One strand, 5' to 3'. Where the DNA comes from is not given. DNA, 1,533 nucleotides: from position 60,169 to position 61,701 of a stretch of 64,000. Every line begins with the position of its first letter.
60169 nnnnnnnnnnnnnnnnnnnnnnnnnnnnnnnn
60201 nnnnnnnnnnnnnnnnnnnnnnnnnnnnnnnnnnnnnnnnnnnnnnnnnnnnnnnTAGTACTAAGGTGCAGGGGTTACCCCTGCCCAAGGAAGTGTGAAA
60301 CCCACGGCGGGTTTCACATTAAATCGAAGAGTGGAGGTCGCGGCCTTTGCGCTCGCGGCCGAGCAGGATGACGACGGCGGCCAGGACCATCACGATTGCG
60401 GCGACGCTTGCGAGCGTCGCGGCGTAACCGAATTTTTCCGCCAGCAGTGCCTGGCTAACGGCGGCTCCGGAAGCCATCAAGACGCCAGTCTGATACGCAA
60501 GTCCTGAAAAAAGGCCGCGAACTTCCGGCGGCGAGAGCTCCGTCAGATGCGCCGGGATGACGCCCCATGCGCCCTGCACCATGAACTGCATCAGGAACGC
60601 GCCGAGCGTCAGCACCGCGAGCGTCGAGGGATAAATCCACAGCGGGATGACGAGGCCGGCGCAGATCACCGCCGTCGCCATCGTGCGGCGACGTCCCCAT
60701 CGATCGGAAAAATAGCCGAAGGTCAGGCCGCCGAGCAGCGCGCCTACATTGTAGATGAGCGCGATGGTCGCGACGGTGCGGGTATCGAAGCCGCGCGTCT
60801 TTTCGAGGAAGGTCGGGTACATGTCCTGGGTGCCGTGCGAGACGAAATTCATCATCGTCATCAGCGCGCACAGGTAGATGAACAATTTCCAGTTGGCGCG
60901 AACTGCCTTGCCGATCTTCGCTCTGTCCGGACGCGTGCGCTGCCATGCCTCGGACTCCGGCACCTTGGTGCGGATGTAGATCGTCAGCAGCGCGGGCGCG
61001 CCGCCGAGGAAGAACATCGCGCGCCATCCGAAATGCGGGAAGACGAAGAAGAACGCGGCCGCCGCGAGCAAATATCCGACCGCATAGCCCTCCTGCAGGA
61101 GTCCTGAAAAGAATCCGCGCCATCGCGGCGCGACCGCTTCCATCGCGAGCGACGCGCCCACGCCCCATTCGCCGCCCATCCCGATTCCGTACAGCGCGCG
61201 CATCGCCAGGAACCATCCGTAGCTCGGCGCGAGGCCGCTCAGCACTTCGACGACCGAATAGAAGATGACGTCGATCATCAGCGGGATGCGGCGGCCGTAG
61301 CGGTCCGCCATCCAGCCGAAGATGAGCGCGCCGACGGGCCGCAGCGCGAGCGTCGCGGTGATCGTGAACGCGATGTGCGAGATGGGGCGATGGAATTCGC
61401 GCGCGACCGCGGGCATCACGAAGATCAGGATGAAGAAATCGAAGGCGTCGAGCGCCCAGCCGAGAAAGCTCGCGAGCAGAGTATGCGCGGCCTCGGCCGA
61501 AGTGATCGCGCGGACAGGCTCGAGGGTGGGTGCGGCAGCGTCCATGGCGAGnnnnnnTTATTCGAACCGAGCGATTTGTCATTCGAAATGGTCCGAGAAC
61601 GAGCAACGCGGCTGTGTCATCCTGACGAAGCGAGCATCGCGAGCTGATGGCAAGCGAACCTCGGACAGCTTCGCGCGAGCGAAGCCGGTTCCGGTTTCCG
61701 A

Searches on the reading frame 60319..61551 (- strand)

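Call 38: search_protein_families(library=pfam, proteins=[window:60319-61551:-], max_evalue=0.001)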
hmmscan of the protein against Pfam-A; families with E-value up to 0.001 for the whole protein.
window:60319-61551:- (410 aa): 4 families
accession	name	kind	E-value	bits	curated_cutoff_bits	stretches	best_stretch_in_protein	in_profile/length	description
PF07690.21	MFS_1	-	4.2e-39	134.9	33.4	2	29-274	2-251/347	Major Facilitator Superfamily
PF00083.30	Sugar_tr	-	2.2e-35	122.9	22.3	2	61-207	49-201/452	Sugar (and other) transporter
PF05631.20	MFS_5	-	4.2e-05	23.1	25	1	230-396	41-213/356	Sugar-tranasporters, 12 TM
PF03137.26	OATP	-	6.7e-05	21.8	25.8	1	224-311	2-89/545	Organic Anion Transporter Polypeptide (OATP) family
